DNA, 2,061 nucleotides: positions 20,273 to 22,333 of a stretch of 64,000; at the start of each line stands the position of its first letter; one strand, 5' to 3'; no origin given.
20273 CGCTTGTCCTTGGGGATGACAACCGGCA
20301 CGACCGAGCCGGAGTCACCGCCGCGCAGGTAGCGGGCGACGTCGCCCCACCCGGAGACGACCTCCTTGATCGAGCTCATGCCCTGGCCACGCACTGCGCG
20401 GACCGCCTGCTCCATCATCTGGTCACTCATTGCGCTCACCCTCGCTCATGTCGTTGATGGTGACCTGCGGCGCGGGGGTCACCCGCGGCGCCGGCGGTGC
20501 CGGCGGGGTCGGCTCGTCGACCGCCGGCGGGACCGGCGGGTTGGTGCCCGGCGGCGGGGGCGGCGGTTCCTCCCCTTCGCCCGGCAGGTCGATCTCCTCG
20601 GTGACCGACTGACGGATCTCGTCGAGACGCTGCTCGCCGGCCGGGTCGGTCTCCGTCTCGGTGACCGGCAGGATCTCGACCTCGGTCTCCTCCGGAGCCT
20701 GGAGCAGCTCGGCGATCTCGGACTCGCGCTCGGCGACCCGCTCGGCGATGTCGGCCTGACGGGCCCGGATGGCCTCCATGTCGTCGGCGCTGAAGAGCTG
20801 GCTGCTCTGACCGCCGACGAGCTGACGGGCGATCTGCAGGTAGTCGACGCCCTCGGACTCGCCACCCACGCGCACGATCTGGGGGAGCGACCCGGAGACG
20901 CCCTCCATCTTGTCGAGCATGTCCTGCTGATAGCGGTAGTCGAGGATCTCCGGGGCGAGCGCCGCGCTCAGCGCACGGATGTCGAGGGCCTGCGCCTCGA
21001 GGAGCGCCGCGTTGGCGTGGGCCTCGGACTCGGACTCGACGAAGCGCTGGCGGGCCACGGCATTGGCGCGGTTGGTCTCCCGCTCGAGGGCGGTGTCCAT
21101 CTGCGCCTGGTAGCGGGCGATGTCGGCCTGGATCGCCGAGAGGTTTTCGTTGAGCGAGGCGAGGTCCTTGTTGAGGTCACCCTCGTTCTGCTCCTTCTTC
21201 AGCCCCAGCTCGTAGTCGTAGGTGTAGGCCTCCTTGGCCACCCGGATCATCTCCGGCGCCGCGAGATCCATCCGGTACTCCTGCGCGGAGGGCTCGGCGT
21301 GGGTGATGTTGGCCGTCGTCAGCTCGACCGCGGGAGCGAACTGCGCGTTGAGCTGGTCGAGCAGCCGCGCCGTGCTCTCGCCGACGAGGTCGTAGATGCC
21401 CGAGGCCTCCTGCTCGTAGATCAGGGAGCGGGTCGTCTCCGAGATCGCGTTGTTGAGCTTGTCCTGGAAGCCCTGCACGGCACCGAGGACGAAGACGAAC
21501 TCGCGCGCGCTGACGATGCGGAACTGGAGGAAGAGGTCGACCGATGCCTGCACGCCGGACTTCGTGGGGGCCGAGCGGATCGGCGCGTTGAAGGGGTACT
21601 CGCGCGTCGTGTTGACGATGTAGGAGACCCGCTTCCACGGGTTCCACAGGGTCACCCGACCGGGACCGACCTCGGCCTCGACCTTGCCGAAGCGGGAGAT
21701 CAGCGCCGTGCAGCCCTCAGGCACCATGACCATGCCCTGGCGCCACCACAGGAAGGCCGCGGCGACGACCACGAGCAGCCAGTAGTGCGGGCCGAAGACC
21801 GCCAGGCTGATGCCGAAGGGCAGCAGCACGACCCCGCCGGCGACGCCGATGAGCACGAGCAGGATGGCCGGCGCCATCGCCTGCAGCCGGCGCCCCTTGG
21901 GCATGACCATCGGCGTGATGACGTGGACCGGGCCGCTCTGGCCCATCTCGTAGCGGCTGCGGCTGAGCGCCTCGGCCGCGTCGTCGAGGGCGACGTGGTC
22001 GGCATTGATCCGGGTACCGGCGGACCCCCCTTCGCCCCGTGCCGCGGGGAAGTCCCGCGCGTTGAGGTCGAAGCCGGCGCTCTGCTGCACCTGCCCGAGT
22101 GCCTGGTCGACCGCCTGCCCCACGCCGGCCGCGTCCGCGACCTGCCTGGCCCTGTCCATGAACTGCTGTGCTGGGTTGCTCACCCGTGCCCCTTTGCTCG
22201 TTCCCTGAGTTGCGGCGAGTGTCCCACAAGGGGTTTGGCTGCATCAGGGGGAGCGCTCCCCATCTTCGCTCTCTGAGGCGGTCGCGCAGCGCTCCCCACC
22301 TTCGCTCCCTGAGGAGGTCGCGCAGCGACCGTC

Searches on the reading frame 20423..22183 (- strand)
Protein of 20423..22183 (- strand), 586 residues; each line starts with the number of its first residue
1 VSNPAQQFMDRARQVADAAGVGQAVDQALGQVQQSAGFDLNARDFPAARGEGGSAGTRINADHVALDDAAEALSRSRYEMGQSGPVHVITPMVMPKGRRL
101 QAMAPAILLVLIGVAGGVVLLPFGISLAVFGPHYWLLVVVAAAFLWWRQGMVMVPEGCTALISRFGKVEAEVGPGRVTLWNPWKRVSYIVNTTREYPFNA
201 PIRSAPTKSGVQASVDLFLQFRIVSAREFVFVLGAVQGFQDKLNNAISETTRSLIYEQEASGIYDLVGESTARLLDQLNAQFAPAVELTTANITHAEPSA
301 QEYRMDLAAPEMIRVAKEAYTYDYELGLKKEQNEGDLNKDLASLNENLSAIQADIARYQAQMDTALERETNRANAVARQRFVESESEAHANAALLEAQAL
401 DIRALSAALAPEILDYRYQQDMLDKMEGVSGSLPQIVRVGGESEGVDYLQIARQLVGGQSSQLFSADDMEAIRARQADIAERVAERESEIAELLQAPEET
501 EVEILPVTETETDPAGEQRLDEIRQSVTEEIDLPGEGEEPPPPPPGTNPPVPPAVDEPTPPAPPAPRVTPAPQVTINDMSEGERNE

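Call 12: search_protein_families(library=pfam, proteins=[window:20423-22183:-])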
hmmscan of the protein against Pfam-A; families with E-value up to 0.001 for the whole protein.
window:20423-22183:- (586 aa): 1 family
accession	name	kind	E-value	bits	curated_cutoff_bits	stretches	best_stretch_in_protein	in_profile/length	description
PF01145.31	Band_7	-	2.8e-11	44.2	23.6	1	153-309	2-157/176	SPFH domain / Band 7 family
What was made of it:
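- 19065..22183 (-): Two-gene SPFH/Band 7 operon: 20423-22183 and about 19065-20430. The window has a 1-base indel in the second gene relative to GCA_004025845.1. Pfam PF01145 (call 12).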

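Call 15: find_encoding_contigs(protein=window:20423-22183:-, flank=3000, max_places=10)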
Protein window:20423-22183:- (586 aa): 1 contig read that carries it; 1 place shown.
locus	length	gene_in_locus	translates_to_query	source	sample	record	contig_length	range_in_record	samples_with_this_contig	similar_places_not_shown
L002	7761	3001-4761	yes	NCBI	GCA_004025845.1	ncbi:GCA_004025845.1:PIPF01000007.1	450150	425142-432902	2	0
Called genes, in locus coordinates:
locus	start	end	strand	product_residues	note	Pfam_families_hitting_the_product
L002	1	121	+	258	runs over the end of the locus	PF01073:3Beta_HSD, PF01370:Epimerase, PF04321:RmlD_sub_bind (weak), PF16363:GDP_Man_Dehyd, PF13460:NAD_binding_10, PF02719:Polysacc_synt_2 (weak), PF07993:NAD_binding_4 (weak)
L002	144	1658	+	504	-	PF02550:AcetylCoA_hydro, PF13336:AcetylCoA_hyd_C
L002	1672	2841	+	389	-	PF07690:MFS_1, PF00083:Sugar_tr (faint), PF07690:MFS_1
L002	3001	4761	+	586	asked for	PF01145:Band_7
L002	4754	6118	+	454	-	PF01145:Band_7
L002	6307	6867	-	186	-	PF03551:PadR, PF10400:Vir_act_alpha_C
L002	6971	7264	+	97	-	PF12680:SnoaL_2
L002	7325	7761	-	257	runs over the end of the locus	PF00657:Lipase_GDSL, PF13472:Lipase_GDSL_2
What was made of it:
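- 19065..22183 (-): Gene calls in call 15.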

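Call 21: find_homologous_proteins(query=window:20423-22183:-)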
Query window:20423-22183:- (586 aa): 1283 proteins with E <= 0.001 among 8000 candidates; the best 120 are listed.
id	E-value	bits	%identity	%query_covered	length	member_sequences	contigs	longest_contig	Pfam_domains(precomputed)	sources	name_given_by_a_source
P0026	0.0e+0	1271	99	100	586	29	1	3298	PF01145.32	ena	-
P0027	0.0e+0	1193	94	99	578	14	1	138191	PF01145.32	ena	-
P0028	0.0e+0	1076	89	94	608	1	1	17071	PF01145.32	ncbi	ncbi:SPFH domain-containing protein [Helicobacter pylori]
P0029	0.0e+0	1076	89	94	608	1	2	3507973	PF01145.32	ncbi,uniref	ncbi:SPFH domain-containing protein [Janibacter sp. G349]|uniref:SPFH domain-containing protein n=1 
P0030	0.0e+0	1074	88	94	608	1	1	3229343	PF01145.32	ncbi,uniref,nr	ncbi:SPFH domain-containing protein [Janibacter sp. CX7]|uniref:SPFH domain-containing protein n=1 T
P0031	0.0e+0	1072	89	94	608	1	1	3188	PF01145.32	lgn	-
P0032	0.0e+0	1064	89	92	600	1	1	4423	PF01145.32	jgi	jgi:regulator of protease activity HflC (stomatin/prohibitin superfamily)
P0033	0.0e+0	1063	87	94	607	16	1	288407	PF01145.32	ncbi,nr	ncbi:SPFH domain-containing protein [Janibacter indicus]|nr:SPFH domain-containing protein [Janibact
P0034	0.0e+0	1055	88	92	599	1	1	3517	PF01145.32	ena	-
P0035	0.0e+0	1052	87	94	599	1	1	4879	PF01145.32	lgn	-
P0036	0.0e+0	1051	87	92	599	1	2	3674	PF01145.32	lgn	-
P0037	0.0e+0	1051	88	91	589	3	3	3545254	PF01145.32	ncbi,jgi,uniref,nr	ncbi:SPFH domain-containing protein [Janibacter limosus]|jgi:regulator of protease activity HflC (st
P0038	0.0e+0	1050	87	92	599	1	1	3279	PF01145.32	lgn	-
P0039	0.0e+0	1049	87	92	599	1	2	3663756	PF01145.32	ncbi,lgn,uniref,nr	ncbi:SPFH domain-containing protein [Janibacter indicus]|uniref:SPFH domain-containing protein n=2 T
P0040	0.0e+0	1049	89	90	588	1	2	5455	PF01145.32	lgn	-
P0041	0.0e+0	1047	89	90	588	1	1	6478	PF01145.32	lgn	-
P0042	0.0e+0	1046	87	92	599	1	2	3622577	PF01145.32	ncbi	-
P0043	0.0e+0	1046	89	90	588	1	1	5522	PF01145.32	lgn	-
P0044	0.0e+0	1045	89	90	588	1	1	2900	PF01145.32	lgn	-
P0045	0.0e+0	1045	89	90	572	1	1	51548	PF01145.32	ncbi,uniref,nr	ncbi:SPFH domain-containing protein [Janibacter limosus]|uniref:SPFH domain-containing protein n=1 T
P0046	0.0e+0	1044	88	93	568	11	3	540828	PF01145.32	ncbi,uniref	ncbi:SPFH domain-containing protein [Janibacter terrae]|uniref:SPFH domain-containing protein n=1 Ta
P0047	0.0e+0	1044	89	90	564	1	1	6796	PF01145.32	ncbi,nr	ncbi:MAG: SPFH domain-containing protein, partial [Janibacter sp.]|nr:SPFH domain-containing protein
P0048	0.0e+0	1038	87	92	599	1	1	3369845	PF01145.32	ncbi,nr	ncbi:SPFH domain-containing protein [Janibacter sp. YB324]|nr:SPFH domain-containing protein [Janiba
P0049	0.0e+0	1034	80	99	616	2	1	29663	PF01145.32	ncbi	-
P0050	0.0e+0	1034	87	93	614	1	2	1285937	PF01145.32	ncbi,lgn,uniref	ncbi:SPFH domain-containing protein [Janibacter anophelis]|uniref:SPFH domain-containing protein n=1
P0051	0.0e+0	1032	88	89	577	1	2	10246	PF01145.32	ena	-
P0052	0.0e+0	1032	88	90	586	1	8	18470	PF01145.32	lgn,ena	-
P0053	0.0e+0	1030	89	89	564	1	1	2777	PF01145.32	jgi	jgi:regulator of protease activity HflC (stomatin/prohibitin superfamily)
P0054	0.0e+0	1030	88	90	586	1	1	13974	PF01145.32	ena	-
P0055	0.0e+0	1029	88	90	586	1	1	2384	PF01145.32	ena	-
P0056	0.0e+0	1029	88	90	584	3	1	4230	PF01145.32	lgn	-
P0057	0.0e+0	1027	88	90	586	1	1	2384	PF01145.32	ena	-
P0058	0.0e+0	1026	83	100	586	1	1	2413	PF01145.32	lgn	-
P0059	0.0e+0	1025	81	99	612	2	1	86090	PF01145.32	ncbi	ncbi:SPFH domain-containing protein [Janibacter anophelis]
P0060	0.0e+0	1020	88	89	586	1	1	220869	PF01145.32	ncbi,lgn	-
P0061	0.0e+0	1020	87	92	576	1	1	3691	PF01145.32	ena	-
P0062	0.0e+0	1013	89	90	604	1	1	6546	PF01145.32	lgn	-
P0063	2.1e-298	1009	88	90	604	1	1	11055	PF01145.32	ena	-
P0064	6.8e-297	1004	81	99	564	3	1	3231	PF01145.32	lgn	-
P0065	2.6e-295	999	87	90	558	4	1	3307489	PF01145.32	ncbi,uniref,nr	ncbi:SPFH domain-containing protein [Janibacter cremeus]|uniref:Band 7 domain-containing protein n=1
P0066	6.1e-295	997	82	96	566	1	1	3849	PF01145.32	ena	-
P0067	5.5e-293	991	86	89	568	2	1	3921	PF01145.32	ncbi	-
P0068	4.8e-292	988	86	89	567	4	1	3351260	PF01145.32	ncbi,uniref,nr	ncbi:SPFH domain-containing protein [Janibacter sp. DB-40]|uniref:SPFH domain-containing protein n=1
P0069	9.6e-292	987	86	90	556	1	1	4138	PF01145.32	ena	-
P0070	5.4e-288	974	80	97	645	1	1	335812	PF01145.32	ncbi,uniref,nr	ncbi:SPFH domain-containing protein [Ornithinimicrobium cavernae]|uniref:SPFH domain-containing prot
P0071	2.4e-287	972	86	89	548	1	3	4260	PF01145.32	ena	-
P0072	4.1e-287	971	86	89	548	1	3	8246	PF01145.32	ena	-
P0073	1.0e-286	970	86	89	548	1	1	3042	PF01145.32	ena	-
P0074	1.2e-284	963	86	89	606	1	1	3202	PF01145.32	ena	-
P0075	5.8e-283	958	77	100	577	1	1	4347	PF01145.32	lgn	-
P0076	6.2e-282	954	78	98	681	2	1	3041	PF01145.32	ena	-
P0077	1.0e-281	954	82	90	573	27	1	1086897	PF01145.32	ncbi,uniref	ncbi:SPFH domain-containing protein [Janibacter sp. UYMM211]|uniref:SPFH domain-containing protein n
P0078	1.8e-279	946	81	90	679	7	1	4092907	PF01145.32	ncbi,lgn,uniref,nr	ncbi:SPFH domain-containing protein [Ornithinimicrobium ciconiae]|uniref:SPFH domain-containing prot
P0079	3.0e-278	942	76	97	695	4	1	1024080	PF01145.32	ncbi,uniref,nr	ncbi:SPFH domain-containing protein [Ornithinimicrobium faecis]|uniref:SPFH domain-containing protei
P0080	3.2e-278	942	80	91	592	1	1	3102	PF01145.32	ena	-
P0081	7.0e-278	941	81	90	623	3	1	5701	PF01145.32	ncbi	-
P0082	2.2e-277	939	84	87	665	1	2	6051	PF01145.32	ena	-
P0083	2.9e-277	939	79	94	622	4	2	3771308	PF01145.32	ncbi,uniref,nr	ncbi:SPFH domain-containing protein [Ornithinimicrobium cryptoxanthini]|uniref:SPFH domain-containin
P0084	1.3e-273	927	84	85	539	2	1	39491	PF01145.32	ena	-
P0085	1.4e-272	924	82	89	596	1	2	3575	PF01145.32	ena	-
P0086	2.5e-272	923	83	87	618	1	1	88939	PF01145.32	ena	-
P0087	2.6e-272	923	80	91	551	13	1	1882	PF01145.32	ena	-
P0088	2.5e-270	916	82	89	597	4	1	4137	PF01145.32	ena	-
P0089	1.4e-268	910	78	96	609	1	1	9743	PF01145.32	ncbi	-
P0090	1.4e-264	897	78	92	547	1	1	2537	PF01145.32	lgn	-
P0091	2.8e-264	896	78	90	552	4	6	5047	PF01145.32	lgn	-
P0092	7.4e-263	891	77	90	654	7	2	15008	PF01145.32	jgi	jgi:regulator of protease activity HflC (stomatin/prohibitin superfamily)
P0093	9.1e-263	891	77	90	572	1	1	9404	PF01145.32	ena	-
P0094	2.1e-262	890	75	96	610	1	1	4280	PF01145.32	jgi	jgi:regulator of protease activity HflC (stomatin/prohibitin superfamily)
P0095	2.4e-262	890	76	93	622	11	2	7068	PF01145.32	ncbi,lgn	-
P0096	6.2e-262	888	74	97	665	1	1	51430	PF01145.32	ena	-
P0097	1.2e-258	878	71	98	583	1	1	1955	PF01145.32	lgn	-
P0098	1.5e-257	874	76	90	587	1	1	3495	PF01145.32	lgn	-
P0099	6.3e-256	869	78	87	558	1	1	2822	PF01145.32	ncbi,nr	ncbi:MAG: SPFH domain-containing protein, partial [Actinomycetota bacterium]|nr:SPFH domain-containi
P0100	1.2e-255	868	71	97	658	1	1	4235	PF01145.32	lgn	-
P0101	1.6e-255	867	75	90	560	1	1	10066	PF01145.32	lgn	-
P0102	1.4e-253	861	76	89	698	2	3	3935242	PF01145.32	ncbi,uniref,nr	ncbi:SPFH domain-containing protein [Ornithinicoccus hortensis]|uniref:Regulator of protease activit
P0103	3.2e-251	853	78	85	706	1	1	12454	PF01145.32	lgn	-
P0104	1.1e-250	851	72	92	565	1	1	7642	PF01145.32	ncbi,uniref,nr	ncbi:SPFH domain-containing protein [Ornithinicoccus halotolerans]|uniref:SPFH domain-containing pro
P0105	1.4e-250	851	75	90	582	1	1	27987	PF01145.32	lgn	-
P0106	2.8e-250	850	76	88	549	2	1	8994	PF01145.32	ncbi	ncbi:MAG: SPFH domain-containing protein, partial [Ornithinimicrobium sp.]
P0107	1.0e-249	848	73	92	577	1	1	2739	PF01145.32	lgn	-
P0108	1.5e-249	848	73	90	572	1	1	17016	PF01145.32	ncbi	-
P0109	1.6e-249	847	77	87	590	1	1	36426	PF01145.32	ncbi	-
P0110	2.3e-249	847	78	84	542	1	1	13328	PF01145.32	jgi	jgi:regulator of protease activity HflC (stomatin/prohibitin superfamily)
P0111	2.4e-249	847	75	87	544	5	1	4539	PF01145.32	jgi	jgi:regulator of protease activity HflC (stomatin/prohibitin superfamily)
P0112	3.3e-249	846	77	86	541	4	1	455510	PF01145.32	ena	-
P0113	5.1e-249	846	76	86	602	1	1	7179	PF01145.32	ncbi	-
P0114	5.5e-249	846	74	94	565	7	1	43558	PF01145.32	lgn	-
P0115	2.3e-248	844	76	89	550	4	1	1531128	PF01145.32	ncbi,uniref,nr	ncbi:SPFH domain-containing protein [Pseudactinotalea terrae]|uniref:SPFH domain-containing protein 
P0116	2.9e-248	843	78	83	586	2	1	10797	PF01145.32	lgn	-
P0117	8.2e-248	842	78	84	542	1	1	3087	PF01145.32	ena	-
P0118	1.2e-247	841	75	87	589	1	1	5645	PF01145.32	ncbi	ncbi:MAG: SPFH domain-containing protein [Ornithinimicrobium sp.]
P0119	1.3e-247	841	78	83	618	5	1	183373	PF01145.32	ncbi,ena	-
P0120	1.4e-247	841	78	84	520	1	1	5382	PF01145.32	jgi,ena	-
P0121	3.6e-247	840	74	89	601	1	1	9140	PF01145.32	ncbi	-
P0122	3.7e-247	840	75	90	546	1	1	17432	PF01145.32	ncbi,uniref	ncbi:SPFH domain-containing protein [Pseudactinotalea sp.]|uniref:SPFH domain-containing protein n=1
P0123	9.4e-247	838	76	87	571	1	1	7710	PF01145.32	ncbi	-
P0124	9.5e-247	838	73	91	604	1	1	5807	PF01145.32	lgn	-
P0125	2.7e-246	837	77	86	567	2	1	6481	PF01145.32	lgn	-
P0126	1.9e-245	834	77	85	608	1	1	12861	PF01145.32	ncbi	ncbi:MAG: SPFH domain-containing protein [Ornithinimicrobium sp.]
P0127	6.0e-245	832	74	89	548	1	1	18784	PF01145.32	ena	-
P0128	7.6e-245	832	73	90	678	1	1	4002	PF01145.32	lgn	-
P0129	1.2e-244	831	74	89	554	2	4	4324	PF01145.32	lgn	-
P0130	2.3e-244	830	71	90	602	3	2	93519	PF01145.32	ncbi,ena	-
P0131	7.5e-243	825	74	88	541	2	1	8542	PF01145.32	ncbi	ncbi:MAG: SPFH domain-containing protein [Ornithinimicrobium sp.]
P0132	1.1e-242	825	76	86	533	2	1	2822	PF01145.32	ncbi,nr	ncbi:MAG: SPFH domain-containing protein, partial [Actinobacteria bacterium]|nr:SPFH domain-containi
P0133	2.3e-242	824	74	88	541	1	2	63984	PF01145.32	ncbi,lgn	ncbi:MAG: SPFH domain-containing protein [Ornithinimicrobium sp.]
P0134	2.9e-242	823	75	85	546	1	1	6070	PF01145.32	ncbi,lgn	ncbi:SPFH domain-containing protein [soil metagenome]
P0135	7.4e-242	822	72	91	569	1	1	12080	PF01145.32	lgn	-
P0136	2.2e-241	821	72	91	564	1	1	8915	PF01145.32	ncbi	-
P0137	4.5e-240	816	72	92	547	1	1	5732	PF01145.32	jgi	jgi:hypothetical protein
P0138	4.7e-239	813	94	68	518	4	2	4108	PF01145.32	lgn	-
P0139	8.5e-239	812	72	90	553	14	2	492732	PF01145.32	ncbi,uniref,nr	ncbi:SPFH domain-containing protein [Actinotalea caeni]|uniref:SPFH domain-containing protein n=1 Ta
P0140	2.9e-238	810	75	85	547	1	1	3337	PF01145.32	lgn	-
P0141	1.4e-237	808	68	96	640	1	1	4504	PF01145.32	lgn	-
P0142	3.4e-237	807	85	77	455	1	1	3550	PF01145.32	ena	-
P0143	1.6e-234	798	72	89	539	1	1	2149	PF01145.32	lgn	-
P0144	5.8e-233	793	72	88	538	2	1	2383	PF01145.32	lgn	-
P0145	1.6e-231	788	67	96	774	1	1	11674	PF01145.32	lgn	-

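Call 22: find_encoding_contigs(protein=P0030, flank=4000, max_places=2)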
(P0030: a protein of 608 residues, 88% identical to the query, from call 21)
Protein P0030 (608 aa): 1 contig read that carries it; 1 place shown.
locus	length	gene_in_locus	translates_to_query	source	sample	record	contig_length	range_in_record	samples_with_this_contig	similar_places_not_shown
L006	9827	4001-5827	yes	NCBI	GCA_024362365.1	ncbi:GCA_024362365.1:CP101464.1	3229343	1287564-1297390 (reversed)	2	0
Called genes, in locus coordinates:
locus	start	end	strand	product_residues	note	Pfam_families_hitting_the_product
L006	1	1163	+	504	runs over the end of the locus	PF02550:AcetylCoA_hydro, PF13336:AcetylCoA_hyd_C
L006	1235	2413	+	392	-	PF07690:MFS_1, PF00083:Sugar_tr (weak), PF07690:MFS_1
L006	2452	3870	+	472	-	PF00933:Glyco_hydro_3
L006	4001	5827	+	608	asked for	PF01145:Band_7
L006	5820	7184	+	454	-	PF01145:Band_7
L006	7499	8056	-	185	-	PF03551:PadR, PF10400:Vir_act_alpha_C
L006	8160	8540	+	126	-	PF12680:SnoaL_2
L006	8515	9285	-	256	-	PF00657:Lipase_GDSL, PF13472:Lipase_GDSL_2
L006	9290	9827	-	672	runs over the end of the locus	PF00724:Oxidored_FMN, PF01266:DAO (faint), PF07992:Pyr_redox_2 (weak), PF00070:Pyr_redox (faint), PF03486:HI0933_like (weak), PF07992:Pyr_redox_2, PF12831:FAD_oxidored (faint), PF13450:NAD_binding_8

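Call 23: find_encoding_contigs(protein=P0050, flank=4000, max_places=2)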
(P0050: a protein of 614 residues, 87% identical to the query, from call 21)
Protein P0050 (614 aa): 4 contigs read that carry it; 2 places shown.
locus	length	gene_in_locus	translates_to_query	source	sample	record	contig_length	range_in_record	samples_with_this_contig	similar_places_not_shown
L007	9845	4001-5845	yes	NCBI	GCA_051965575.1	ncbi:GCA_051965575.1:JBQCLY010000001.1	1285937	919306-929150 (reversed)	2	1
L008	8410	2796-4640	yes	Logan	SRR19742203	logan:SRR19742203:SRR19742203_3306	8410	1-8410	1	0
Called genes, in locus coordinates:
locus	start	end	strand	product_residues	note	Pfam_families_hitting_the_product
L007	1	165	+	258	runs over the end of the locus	PF01073:3Beta_HSD, PF01370:Epimerase, PF04321:RmlD_sub_bind (weak), PF16363:GDP_Man_Dehyd, PF13460:NAD_binding_10, PF02719:Polysacc_synt_2 (weak), PF07993:NAD_binding_4 (weak)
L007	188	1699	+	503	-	PF02550:AcetylCoA_hydro, PF13336:AcetylCoA_hyd_C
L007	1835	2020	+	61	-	-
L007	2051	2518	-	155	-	-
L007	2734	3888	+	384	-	PF07690:MFS_1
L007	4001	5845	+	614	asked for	PF01145:Band_7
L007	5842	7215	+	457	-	PF01145:Band_7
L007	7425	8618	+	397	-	PF13784:Fic_N (faint), PF02661:Fic, PF11972:HTH_13 (weak)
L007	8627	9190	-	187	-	PF03551:PadR, PF10400:Vir_act_alpha_C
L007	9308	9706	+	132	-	PF12680:SnoaL_2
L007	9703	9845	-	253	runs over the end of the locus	PF00657:Lipase_GDSL, PF13472:Lipase_GDSL_2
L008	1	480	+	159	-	?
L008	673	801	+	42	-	-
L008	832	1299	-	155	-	-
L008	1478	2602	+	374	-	PF00083:Sugar_tr (weak), PF07690:MFS_1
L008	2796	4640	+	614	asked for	PF01145:Band_7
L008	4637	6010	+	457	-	PF01145:Band_7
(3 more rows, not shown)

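Call 24: find_encoding_contigs(protein=P0037, flank=4000, max_places=2)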
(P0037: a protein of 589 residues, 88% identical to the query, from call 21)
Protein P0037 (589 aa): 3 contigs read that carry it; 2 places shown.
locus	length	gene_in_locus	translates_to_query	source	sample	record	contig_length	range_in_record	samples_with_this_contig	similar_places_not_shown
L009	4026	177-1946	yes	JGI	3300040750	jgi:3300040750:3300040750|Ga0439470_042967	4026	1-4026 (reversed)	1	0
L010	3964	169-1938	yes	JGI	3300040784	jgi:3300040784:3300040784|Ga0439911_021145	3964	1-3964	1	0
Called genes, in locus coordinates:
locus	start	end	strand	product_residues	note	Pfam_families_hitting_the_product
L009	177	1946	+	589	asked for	PF01145:Band_7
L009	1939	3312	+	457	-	PF01145:Band_7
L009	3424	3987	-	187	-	PF03551:PadR, PF10400:Vir_act_alpha_C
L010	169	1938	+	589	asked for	PF01145:Band_7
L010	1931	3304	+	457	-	PF01145:Band_7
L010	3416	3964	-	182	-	?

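Call 41: find_related_loci(query=window:20423-22183:-, collection=metagenome_contigs, flank=2500)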
Query window:20423-22183:- (586 aa) in metagenome_contigs; peptide patterns used: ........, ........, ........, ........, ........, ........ (x = any residue, [..] = any of these).
112 stretches matched a pattern; 44 encode a relative of the query (tblastn E <= 1e-3); 43 distinct loci.
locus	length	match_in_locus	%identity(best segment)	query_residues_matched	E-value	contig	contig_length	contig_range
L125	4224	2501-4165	88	1-549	0e+0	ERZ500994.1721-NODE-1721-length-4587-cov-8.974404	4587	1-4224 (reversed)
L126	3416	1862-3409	82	1-509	0e+0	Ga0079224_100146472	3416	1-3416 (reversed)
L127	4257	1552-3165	81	1-530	0e+0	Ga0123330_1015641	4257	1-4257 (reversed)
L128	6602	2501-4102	77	1-530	0e+0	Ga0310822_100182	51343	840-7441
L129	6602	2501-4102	77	1-530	0e+0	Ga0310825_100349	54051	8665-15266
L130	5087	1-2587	87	81-545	0e+0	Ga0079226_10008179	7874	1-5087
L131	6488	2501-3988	76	40-542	0e+0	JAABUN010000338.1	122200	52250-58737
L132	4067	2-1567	74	55-575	0e+0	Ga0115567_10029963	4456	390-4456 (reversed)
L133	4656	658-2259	72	6-534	0e+0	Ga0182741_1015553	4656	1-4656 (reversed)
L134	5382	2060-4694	78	38-529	0e+0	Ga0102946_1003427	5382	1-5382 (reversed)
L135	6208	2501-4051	71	9-531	0e+0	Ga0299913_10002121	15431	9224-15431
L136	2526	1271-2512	87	136-549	0e+0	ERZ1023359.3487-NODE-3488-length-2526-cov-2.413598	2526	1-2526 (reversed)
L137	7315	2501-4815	74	53-546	0e+0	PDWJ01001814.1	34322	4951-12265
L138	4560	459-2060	67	8-546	0e+0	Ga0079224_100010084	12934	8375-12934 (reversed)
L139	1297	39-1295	84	31-448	0e+0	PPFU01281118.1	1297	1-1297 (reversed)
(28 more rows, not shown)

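Call 52: find_encoding_contigs(protein=P0027, flank=3000, max_places=2)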
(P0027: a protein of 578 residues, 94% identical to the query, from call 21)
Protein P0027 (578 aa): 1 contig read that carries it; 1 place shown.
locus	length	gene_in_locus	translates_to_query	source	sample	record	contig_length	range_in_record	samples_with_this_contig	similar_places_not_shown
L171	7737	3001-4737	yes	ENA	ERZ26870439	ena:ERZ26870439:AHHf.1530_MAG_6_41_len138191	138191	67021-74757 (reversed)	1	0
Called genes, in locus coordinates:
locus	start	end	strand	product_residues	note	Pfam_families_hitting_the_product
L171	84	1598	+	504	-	PF02550:AcetylCoA_hydro, PF13336:AcetylCoA_hyd_C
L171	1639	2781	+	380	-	PF07690:MFS_1, PF00083:Sugar_tr (weak), PF07690:MFS_1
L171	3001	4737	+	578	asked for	PF01145:Band_7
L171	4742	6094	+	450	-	PF01145:Band_7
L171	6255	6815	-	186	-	PF03551:PadR, PF10400:Vir_act_alpha_C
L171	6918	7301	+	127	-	PF12680:SnoaL_2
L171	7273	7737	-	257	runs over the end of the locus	PF00657:Lipase_GDSL, PF13472:Lipase_GDSL_2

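Call 53: find_encoding_contigs(protein=P0033, flank=3000, max_places=2)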
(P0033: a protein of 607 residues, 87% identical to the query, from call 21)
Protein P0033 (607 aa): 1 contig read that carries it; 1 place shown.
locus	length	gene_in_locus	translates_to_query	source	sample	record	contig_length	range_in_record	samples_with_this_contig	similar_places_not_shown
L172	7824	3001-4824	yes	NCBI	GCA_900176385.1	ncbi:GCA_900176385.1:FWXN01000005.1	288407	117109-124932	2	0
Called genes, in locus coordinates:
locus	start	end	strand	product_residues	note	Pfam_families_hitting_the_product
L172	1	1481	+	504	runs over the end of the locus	PF02550:AcetylCoA_hydro, PF13336:AcetylCoA_hyd_C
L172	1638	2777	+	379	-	PF07690:MFS_1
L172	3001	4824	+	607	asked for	PF01145:Band_7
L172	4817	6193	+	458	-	PF01145:Band_7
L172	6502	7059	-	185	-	PF03551:PadR, PF10400:Vir_act_alpha_C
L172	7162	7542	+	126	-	PF07366:SnoaL (faint), PF12680:SnoaL_2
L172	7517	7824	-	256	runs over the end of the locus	PF00657:Lipase_GDSL, PF13472:Lipase_GDSL_2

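Call 78: search_protein_families(library=padloc, proteins=[window:20423-22183:-, L002:4754-6118:+], max_evalue=0.01)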
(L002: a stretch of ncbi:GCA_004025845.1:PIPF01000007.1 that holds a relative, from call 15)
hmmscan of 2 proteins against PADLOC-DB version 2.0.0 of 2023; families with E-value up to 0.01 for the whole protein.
window:20423-22183:- (586 aa): 0 families

L002:4754-6118:+ (454 aa): 0 families

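Call 79: search_protein_families(library=ncbifam, proteins=[window:20423-22183:-, L002:4754-6118:+], max_evalue=0.001)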
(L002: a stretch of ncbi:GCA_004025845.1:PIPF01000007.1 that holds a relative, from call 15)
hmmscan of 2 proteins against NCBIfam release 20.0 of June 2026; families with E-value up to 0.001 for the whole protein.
window:20423-22183:- (586 aa): 0 families

L002:4754-6118:+ (454 aa): 1 family
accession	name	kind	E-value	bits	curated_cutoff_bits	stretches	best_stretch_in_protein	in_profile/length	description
TIGR01933.1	hflK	equivalog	0.00013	21.5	159.4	0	109-260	4-152/261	FtsH protease activity modulator HflK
